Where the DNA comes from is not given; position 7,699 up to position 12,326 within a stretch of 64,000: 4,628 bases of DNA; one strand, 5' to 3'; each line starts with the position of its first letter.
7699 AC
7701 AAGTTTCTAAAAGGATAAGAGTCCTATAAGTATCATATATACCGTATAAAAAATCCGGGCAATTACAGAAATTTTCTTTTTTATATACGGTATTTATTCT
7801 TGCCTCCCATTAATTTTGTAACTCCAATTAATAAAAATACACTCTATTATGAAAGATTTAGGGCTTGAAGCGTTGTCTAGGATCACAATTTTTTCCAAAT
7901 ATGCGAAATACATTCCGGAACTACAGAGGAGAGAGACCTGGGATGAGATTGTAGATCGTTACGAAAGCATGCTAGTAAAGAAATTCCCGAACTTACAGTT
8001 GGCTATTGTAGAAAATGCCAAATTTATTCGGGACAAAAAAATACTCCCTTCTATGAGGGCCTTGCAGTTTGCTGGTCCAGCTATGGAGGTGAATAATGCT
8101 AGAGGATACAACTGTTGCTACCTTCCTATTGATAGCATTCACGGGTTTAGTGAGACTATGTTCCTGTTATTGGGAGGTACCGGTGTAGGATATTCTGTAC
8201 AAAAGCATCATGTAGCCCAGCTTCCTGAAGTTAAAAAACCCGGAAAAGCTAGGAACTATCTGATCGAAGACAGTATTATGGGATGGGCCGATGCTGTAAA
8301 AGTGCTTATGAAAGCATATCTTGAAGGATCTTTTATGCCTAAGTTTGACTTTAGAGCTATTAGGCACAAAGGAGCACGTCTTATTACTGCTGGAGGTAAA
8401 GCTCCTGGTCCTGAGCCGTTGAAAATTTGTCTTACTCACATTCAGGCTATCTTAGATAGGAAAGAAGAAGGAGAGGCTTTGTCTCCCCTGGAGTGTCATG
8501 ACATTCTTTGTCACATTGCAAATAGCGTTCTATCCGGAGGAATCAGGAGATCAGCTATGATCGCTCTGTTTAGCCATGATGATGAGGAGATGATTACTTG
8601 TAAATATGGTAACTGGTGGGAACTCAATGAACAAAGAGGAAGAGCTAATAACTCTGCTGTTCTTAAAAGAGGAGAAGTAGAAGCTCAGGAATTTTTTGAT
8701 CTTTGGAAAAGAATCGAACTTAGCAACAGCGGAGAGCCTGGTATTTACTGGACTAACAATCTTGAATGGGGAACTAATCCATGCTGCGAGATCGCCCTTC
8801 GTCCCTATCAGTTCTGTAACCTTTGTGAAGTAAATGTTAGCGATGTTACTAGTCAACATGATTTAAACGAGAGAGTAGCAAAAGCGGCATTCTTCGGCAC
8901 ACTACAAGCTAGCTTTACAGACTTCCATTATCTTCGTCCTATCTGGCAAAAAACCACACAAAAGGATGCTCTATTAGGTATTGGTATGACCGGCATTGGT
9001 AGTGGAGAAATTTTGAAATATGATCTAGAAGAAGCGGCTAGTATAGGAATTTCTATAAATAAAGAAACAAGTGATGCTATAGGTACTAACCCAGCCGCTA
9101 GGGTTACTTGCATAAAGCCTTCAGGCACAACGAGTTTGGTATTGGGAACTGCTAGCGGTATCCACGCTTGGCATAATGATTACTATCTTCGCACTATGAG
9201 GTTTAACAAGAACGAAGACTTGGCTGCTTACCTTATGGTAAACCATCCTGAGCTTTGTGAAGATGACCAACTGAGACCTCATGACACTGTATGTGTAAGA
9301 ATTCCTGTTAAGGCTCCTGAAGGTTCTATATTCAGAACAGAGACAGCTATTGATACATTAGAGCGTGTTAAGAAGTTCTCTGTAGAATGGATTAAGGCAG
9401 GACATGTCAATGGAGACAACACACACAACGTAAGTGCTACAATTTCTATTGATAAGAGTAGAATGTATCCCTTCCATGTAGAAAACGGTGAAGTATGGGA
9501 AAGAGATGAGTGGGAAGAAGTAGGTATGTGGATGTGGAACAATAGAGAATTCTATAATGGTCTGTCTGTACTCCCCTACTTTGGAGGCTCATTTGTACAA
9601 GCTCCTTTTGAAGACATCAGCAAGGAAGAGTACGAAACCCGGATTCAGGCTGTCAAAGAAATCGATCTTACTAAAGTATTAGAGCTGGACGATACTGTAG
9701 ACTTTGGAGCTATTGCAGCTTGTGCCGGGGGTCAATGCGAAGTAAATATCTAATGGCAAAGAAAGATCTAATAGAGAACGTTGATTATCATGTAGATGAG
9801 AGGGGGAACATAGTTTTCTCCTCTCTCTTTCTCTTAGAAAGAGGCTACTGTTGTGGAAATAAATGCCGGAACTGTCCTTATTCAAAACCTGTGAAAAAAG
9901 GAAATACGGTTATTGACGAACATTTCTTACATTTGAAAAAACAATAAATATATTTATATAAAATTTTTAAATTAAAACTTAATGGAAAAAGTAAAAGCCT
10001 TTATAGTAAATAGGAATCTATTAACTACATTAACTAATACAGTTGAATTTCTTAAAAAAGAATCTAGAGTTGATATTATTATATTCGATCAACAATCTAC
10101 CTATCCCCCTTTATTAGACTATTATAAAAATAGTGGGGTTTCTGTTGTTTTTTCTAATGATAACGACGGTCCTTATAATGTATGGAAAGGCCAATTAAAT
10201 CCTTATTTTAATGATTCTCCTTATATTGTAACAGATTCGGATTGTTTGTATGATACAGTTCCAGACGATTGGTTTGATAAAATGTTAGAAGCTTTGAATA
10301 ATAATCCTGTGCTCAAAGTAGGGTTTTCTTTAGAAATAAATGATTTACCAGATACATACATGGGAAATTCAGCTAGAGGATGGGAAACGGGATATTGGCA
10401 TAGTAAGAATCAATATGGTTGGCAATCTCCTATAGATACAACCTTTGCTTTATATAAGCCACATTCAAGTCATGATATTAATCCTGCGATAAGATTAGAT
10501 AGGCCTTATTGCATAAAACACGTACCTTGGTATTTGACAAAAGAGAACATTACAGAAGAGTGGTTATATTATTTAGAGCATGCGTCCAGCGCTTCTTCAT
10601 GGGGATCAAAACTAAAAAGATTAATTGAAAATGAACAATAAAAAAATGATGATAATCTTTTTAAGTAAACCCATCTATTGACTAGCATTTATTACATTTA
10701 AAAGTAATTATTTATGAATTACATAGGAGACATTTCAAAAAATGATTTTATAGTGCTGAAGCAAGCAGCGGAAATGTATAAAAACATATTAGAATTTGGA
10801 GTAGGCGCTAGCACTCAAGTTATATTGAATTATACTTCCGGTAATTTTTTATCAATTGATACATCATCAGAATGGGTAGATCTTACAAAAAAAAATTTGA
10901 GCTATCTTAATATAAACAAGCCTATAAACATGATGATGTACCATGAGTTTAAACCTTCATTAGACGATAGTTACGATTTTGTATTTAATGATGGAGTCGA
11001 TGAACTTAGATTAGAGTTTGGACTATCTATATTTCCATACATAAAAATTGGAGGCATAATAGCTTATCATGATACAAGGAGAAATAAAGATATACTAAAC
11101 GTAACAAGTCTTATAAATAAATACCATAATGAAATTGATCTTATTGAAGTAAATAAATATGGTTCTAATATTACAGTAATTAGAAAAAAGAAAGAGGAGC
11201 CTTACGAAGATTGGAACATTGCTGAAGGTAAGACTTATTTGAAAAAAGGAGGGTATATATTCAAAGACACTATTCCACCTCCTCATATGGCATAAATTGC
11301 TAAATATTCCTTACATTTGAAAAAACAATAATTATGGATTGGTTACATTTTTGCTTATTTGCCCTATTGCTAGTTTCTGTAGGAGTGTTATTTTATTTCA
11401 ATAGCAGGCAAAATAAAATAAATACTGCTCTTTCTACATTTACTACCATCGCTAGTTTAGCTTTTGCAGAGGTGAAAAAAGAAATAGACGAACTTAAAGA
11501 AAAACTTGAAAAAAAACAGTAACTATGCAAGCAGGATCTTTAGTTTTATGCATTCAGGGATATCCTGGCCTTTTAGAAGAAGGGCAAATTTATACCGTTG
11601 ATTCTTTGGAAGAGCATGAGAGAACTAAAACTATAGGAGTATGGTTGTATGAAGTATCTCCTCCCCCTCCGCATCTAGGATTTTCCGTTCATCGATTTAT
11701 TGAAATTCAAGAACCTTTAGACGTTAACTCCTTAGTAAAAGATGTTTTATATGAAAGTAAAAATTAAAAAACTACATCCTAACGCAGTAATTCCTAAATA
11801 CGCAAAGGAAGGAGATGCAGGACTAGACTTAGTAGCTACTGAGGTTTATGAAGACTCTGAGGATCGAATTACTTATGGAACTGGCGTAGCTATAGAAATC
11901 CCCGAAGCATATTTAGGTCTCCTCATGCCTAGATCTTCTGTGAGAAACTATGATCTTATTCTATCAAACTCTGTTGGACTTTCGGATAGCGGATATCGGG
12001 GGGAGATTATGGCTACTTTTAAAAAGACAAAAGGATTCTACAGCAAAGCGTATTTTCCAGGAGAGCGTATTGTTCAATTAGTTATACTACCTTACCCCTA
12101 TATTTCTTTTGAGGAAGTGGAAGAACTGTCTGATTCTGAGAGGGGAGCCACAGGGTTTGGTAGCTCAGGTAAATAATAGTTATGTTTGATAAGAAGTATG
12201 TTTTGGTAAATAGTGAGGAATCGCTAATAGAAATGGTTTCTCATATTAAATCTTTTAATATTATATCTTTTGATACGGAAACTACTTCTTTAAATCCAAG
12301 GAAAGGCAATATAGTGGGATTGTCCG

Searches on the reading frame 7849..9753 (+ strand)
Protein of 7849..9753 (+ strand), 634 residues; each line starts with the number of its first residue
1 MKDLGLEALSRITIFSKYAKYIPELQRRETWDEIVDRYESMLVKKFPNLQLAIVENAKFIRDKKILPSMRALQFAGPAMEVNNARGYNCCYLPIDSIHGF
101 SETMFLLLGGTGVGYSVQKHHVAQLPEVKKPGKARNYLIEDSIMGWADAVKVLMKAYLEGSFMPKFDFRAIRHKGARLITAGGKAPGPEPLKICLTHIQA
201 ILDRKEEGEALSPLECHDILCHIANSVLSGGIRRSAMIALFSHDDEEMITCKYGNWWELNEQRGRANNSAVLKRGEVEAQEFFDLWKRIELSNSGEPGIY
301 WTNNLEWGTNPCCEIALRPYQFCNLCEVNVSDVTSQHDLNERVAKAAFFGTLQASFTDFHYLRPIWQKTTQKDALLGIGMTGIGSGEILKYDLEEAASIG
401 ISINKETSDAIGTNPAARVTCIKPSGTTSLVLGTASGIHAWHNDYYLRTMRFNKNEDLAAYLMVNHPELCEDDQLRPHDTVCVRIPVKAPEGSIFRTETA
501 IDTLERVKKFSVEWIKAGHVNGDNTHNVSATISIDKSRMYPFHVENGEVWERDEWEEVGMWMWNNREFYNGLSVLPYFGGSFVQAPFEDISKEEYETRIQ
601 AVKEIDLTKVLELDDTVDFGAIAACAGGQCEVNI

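Call 31: search_protein_families(library=phrogs, proteins=[window:7849-9753:+], max_evalue=0.001)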
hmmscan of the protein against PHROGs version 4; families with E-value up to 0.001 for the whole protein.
window:7849-9753:+ (634 aa): 2 families
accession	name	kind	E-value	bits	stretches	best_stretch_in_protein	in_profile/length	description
phrog_367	-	DNA, RNA and nucleotide metabolism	1.7e-115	387.8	1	10-633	35-697/701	ribonucleotide reductase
phrog_84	-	DNA, RNA and nucleotide metabolism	5.5e-07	29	1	237-383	407-568/975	ribonucleoside-diphosphate reductase large subunit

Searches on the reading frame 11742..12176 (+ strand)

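Call 75: search_protein_families(library=pfam, proteins=[window:11742-12176:+], max_evalue=0.01)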
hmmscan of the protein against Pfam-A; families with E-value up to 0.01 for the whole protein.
window:11742-12176:+ (144 aa): 2 families
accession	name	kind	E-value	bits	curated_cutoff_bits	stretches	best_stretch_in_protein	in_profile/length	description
PF00692.24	dUTPase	-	1e-18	67.8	22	1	15-143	3-129/129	dUTPase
PF22769.1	DCD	-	9.1e-06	26.3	27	1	51-115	87-150/153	dCTP deaminase-like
